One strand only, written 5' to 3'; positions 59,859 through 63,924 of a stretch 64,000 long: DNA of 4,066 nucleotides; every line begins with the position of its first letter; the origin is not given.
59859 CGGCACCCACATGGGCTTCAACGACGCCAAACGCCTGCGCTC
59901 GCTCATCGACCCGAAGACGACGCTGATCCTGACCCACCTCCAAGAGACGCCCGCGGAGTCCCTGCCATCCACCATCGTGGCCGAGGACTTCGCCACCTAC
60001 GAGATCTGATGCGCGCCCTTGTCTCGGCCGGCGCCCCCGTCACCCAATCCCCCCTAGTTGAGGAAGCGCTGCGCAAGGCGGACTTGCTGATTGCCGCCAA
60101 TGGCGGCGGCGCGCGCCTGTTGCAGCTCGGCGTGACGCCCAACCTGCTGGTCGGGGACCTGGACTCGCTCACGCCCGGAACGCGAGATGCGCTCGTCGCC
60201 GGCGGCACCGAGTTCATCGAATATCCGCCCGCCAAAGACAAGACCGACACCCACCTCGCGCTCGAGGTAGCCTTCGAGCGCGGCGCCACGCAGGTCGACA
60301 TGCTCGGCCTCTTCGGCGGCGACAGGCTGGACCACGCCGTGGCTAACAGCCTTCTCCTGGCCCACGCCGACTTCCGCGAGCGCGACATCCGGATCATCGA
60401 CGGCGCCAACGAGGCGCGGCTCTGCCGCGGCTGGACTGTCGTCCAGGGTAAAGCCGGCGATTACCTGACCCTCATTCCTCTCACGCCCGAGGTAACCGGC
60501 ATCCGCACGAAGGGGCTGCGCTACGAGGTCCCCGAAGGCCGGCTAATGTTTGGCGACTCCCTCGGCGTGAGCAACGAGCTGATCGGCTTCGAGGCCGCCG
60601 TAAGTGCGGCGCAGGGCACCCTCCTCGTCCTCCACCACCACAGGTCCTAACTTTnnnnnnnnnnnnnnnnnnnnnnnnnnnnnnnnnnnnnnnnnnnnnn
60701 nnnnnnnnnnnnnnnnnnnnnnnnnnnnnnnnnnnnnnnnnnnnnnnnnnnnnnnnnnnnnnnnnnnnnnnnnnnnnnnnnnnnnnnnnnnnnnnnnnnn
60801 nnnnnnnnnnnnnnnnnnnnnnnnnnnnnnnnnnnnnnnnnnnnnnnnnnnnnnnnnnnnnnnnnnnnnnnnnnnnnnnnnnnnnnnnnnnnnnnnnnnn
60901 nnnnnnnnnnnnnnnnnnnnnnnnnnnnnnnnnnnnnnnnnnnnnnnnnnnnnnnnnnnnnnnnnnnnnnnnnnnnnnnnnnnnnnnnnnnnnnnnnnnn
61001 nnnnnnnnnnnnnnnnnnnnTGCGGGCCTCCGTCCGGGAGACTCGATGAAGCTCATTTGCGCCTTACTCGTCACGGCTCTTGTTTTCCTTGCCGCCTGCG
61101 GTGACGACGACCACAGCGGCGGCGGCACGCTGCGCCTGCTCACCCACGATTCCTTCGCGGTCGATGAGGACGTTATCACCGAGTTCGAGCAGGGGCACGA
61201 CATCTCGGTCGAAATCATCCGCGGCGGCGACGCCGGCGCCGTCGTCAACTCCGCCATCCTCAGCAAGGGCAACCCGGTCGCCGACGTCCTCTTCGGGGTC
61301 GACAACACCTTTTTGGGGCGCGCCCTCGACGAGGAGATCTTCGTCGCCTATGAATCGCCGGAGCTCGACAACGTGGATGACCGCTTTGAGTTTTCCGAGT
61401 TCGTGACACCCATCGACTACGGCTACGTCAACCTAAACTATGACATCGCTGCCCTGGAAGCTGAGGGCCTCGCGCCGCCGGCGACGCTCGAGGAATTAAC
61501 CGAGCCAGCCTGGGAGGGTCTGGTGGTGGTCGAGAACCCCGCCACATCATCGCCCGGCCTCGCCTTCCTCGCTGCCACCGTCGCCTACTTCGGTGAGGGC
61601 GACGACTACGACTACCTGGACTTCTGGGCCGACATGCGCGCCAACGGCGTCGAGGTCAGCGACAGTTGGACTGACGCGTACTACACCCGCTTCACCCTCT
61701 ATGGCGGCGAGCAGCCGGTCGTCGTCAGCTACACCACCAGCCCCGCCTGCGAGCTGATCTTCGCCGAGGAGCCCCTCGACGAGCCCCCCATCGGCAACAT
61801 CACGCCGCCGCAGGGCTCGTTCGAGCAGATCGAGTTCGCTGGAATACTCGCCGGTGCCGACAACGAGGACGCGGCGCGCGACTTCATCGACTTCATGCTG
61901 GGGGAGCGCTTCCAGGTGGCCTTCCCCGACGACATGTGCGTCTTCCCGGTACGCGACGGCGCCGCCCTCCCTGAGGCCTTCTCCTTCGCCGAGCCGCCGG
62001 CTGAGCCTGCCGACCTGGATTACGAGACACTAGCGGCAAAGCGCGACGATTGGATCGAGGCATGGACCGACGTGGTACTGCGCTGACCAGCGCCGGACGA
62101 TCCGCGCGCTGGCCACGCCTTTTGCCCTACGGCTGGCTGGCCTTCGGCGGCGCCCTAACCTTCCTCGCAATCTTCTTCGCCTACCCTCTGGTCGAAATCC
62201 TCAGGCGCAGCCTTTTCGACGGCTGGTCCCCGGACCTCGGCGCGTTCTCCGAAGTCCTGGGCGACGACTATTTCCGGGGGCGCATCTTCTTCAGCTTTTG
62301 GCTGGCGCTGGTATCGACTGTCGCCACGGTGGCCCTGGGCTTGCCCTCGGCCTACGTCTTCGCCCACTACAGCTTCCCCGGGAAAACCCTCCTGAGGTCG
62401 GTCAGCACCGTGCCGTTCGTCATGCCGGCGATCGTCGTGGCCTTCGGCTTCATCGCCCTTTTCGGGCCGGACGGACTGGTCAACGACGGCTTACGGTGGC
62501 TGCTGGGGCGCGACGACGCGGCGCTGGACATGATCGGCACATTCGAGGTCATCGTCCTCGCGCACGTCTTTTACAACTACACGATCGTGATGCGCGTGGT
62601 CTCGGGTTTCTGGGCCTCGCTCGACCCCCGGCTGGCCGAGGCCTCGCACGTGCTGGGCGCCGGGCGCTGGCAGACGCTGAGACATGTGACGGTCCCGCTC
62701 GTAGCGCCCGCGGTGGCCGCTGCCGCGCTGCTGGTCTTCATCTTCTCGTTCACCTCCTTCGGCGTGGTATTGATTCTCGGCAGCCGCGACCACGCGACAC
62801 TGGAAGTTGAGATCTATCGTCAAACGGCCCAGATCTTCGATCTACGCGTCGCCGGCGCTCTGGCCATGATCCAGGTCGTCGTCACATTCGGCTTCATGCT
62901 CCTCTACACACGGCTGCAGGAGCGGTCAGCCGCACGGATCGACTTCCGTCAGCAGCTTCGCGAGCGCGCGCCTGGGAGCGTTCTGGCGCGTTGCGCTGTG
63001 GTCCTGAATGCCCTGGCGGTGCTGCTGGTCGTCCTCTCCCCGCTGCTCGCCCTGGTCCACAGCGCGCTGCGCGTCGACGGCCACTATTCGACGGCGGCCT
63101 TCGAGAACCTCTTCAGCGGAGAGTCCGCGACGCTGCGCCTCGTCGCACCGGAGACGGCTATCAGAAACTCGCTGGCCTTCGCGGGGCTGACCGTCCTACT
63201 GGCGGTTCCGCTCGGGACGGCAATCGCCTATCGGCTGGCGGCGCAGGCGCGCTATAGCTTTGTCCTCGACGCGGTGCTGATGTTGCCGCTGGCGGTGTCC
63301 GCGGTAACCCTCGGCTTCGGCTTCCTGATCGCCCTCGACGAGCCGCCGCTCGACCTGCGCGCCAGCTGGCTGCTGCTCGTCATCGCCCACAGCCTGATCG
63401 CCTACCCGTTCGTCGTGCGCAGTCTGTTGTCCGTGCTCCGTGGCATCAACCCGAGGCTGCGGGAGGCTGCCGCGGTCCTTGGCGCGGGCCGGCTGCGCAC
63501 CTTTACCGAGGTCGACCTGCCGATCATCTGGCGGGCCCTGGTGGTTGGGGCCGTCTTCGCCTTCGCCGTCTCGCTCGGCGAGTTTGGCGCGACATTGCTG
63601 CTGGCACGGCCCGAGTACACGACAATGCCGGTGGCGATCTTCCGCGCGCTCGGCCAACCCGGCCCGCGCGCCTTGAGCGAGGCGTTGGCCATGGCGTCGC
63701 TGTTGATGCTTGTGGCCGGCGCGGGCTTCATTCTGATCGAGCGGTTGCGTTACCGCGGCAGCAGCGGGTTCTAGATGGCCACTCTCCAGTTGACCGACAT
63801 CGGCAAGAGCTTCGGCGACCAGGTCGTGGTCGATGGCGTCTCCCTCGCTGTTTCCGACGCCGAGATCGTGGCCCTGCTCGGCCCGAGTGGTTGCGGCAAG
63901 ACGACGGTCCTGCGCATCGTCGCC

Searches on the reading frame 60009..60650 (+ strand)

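Call 39: search_protein_families(library=pfam, proteins=[window:60009-60650:+], max_evalue=0.00001)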
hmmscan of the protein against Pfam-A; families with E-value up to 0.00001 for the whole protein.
window:60009-60650:+ (213 aa): 2 families
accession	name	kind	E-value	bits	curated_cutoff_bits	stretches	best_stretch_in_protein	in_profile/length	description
PF04263.21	TPK_catalytic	-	3.2e-22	79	30.7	1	18-127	2-109/113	Thiamin pyrophosphokinase, catalytic domain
PF04265.19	TPK_B1_binding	-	1.1e-12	47.8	22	1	149-204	10-66/67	Thiamin pyrophosphokinase, vitamin B1 binding domain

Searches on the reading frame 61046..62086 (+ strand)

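Call 39: search_protein_families(library=pfam, proteins=[window:61046-62086:+], max_evalue=0.00001)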
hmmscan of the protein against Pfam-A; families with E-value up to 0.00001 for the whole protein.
window:61046-62086:+ (346 aa): 4 families
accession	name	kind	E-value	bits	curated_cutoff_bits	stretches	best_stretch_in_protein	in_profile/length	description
PF13343.11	SBP_bac_6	-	2.3e-22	80.1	24.6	1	76-307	1-220/245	Bacterial extracellular solute-binding protein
PF13416.11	SBP_bac_8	-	9.7e-18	65.4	27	1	43-312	2-271/279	Bacterial extracellular solute-binding protein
PF01547.30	SBP_bac_1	-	7.6e-13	49.5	26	1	41-288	11-304/307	Bacterial extracellular solute-binding protein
PF13531.11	SBP_bac_11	-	5.3e-07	30.1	25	1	42-291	15-219/227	Bacterial extracellular solute-binding protein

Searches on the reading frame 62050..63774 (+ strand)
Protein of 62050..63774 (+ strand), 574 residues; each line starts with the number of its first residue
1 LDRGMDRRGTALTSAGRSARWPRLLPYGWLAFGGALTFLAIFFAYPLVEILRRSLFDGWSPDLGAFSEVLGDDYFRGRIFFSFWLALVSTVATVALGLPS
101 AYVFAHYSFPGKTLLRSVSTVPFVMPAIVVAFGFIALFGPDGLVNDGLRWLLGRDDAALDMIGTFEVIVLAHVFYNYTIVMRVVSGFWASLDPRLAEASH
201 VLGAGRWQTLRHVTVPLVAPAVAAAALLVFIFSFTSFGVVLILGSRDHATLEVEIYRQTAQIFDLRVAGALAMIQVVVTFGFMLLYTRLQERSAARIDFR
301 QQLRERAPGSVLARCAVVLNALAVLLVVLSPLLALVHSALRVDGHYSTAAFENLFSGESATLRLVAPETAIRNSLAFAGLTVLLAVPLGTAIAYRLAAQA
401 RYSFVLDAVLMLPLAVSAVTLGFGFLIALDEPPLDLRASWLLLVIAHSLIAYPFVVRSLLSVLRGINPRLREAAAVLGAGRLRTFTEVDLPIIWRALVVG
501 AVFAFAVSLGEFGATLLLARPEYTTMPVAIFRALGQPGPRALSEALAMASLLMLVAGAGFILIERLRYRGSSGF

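Call 39: search_protein_families(library=pfam, proteins=[window:62050-63774:+], max_evalue=0.00001)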
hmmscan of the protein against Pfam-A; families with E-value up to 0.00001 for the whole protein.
window:62050-63774:+ (574 aa): 1 family
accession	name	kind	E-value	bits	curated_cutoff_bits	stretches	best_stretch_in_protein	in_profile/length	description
PF00528.27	BPD_transp_1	-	2.1e-22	80.2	26.4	2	97-295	5-180/184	Binding-protein-dependent transport system inner membrane component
